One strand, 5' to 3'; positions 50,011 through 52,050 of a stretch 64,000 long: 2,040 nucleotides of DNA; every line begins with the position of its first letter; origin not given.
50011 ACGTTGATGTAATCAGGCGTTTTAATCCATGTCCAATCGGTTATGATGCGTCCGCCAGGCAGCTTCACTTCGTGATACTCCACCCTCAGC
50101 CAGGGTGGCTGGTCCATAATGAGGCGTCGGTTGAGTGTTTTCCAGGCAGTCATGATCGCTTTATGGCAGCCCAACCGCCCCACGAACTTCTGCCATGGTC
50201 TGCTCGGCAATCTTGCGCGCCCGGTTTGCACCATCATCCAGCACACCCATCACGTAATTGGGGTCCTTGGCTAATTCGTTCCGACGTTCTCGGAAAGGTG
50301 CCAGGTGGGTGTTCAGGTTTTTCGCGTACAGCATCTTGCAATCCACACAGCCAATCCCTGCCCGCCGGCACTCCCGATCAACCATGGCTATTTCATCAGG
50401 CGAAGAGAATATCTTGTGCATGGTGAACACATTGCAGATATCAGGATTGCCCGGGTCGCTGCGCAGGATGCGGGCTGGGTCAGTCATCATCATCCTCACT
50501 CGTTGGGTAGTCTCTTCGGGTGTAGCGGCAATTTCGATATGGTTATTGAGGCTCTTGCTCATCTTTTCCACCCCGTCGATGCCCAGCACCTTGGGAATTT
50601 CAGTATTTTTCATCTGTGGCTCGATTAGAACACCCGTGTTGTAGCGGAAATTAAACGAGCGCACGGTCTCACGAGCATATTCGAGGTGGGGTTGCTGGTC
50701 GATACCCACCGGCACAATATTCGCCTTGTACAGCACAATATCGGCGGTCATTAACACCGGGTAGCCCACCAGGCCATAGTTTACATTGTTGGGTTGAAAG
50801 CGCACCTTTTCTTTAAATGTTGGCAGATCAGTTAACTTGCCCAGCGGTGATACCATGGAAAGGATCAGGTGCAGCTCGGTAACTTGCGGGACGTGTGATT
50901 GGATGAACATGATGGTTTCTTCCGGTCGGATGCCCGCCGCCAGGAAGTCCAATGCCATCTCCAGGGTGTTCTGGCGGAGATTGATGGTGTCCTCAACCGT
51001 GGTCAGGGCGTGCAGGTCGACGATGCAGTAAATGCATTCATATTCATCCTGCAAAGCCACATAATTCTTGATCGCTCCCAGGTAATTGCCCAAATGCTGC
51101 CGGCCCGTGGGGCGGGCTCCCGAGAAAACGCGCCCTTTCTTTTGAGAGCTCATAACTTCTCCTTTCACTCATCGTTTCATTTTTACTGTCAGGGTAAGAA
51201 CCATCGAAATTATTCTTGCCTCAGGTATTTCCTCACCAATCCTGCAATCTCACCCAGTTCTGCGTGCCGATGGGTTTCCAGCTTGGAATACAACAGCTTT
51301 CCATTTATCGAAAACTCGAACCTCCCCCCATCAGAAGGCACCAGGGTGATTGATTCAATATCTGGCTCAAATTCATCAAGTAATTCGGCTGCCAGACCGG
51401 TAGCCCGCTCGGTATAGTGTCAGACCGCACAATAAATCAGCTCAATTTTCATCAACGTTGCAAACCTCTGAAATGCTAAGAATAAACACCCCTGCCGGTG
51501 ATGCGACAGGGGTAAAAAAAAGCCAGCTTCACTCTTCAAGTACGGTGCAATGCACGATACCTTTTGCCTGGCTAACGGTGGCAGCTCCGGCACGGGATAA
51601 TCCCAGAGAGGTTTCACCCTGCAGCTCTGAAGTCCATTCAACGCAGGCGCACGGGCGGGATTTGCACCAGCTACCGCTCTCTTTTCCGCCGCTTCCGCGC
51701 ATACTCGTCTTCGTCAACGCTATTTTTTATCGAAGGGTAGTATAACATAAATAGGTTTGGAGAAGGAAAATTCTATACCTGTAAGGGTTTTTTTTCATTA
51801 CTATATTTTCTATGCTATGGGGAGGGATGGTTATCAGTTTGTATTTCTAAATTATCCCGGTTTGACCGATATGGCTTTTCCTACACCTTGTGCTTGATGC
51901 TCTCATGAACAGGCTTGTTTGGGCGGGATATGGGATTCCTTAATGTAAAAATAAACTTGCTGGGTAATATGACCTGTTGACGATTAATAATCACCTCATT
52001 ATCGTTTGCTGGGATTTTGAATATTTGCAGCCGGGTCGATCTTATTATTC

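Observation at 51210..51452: Hidden selenoprotein gene: SelW-like Rdx protein with in-frame UGA and a SECIS-like hairpin, missed by the ORF track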

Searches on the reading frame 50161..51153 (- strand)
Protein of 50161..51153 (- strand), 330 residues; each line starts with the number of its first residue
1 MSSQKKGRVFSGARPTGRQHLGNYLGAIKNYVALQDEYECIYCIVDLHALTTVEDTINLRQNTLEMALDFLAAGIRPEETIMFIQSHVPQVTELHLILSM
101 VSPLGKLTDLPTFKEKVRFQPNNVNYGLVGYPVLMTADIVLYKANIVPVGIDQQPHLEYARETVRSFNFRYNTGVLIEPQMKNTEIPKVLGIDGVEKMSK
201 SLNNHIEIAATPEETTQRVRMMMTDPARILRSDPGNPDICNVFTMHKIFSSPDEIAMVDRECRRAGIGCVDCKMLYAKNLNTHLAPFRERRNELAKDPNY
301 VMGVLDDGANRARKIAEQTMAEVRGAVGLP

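Call 42: find_encoding_contigs(protein=window:50161-51153:-, flank=10000, max_places=5)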
Protein window:50161-51153:- (330 aa): 22 contigs read that carry it; 5 places shown.
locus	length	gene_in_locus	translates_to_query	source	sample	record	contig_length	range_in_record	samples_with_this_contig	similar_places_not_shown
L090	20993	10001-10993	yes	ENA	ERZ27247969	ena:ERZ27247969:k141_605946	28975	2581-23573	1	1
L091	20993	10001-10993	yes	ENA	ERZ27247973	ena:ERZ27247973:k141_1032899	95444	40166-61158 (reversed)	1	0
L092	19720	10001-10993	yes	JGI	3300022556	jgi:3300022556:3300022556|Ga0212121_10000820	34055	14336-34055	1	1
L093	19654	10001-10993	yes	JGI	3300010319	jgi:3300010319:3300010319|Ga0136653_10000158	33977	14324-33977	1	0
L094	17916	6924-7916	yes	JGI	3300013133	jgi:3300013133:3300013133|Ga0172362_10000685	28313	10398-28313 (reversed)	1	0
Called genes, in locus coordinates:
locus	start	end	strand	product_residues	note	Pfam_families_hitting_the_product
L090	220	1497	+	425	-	PF09699:Paired_CXXCH_1 (faint), PF13435:Cytochrome_C554 (faint), PF14522:Cytochrome_C7 (faint), PF13447:Multi-haem_cyto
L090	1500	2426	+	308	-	-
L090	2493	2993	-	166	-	PF00156:Pribosyltran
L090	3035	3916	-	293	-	-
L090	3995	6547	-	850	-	PF00271:Helicase_C (faint), PF17764:PriA_3primeBD, PF00270:DEAD, PF04851:ResIII, PF18074:PriA_C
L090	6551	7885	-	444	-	PF01595:CNNM, PF00571:CBS (weak), PF03471:CorC_HlyC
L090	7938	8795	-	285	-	PF01875:Memo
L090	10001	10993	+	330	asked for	PF00579:tRNA-synt_1b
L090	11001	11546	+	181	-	PF00293:NUDIX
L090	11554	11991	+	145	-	PF02580:Tyr_Deacylase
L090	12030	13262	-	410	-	PF12679:ABC2_membrane_2, PF12698:ABC2_membrane_3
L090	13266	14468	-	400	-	PF12698:ABC2_membrane_3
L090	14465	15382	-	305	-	PF00005:ABC_tran, PF13304:AAA_21, PF13732:DrrA1-3_C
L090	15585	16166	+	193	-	PF18306:LDcluster4, PF03641:Lysine_decarbox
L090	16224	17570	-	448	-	PF01695:IstB_IS21, PF00308:Bac_DnaA (weak), PF00004:AAA (weak), PF01695:IstB_IS21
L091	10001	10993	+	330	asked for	PF00579:tRNA-synt_1b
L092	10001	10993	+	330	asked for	PF00579:tRNA-synt_1b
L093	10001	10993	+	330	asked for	PF00579:tRNA-synt_1b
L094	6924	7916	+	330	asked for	PF00579:tRNA-synt_1b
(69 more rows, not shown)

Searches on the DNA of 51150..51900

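Call 25: search_rna_families(source=window, start=51150, end=51900, threshold=evalue, max_evalue=1, show_alignments=2)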
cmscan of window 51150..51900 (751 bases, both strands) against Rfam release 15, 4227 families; matches with E-value up to 1: 2.
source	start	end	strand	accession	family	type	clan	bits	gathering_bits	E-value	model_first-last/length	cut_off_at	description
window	51516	51726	-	RF00230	T-box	Cis-reg; leader;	-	58.7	93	3.8e-12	1-219/219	no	T-box leader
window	51482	51674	-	RF00083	GlmZ_SraJ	Gene; sRNA;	CL00011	16.2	60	0.16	1-214/214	no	GlmZ RNA activator of glmS mRNA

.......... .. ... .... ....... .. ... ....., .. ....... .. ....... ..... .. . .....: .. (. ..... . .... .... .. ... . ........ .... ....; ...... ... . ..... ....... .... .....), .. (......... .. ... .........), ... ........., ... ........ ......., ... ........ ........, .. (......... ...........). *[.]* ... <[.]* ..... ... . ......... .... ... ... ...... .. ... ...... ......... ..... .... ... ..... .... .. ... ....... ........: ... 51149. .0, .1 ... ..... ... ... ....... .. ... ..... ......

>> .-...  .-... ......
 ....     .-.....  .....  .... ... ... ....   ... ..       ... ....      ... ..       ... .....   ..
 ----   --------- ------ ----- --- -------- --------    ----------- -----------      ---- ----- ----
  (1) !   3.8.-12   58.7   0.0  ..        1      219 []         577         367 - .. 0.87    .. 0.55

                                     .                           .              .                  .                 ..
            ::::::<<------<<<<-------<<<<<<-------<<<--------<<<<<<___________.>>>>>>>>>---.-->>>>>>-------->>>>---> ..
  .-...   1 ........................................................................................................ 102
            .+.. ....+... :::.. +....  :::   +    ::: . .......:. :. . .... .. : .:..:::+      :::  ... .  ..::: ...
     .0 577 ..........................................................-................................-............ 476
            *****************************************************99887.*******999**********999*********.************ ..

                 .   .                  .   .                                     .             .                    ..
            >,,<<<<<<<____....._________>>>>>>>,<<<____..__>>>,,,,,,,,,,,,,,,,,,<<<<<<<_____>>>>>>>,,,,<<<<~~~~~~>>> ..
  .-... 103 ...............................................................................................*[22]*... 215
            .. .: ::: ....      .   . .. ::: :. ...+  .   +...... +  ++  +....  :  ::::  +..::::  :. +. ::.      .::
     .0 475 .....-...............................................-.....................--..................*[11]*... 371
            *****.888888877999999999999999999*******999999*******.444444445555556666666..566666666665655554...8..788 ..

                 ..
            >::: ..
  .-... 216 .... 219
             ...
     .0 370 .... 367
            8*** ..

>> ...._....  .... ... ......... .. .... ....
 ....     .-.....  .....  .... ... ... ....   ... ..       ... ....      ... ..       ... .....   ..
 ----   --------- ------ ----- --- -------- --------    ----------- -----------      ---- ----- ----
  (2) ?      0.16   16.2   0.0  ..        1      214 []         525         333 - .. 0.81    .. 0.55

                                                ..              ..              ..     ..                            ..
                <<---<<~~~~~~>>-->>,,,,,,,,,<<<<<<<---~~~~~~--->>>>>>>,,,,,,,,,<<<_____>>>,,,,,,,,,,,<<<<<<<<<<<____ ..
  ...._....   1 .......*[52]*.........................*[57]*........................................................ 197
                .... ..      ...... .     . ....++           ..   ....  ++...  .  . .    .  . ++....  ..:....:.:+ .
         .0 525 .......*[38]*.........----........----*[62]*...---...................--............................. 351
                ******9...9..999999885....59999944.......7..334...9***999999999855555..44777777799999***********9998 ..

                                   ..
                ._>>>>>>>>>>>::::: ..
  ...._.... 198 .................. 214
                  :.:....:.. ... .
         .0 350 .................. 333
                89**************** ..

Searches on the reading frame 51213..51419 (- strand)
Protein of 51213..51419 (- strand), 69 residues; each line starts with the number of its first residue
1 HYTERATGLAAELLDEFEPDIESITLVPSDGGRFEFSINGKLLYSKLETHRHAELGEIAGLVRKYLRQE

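Call 4: search_protein_families(library=pfam, proteins=[window:51213-51419:-], max_evalue=1)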
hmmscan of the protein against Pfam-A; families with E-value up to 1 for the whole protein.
seq(69 aa): 1 family
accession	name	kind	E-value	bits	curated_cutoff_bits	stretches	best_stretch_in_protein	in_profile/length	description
PF10262.15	Rdx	-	1.3e-12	48.2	22.6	1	2-64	12-74/74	Rdx family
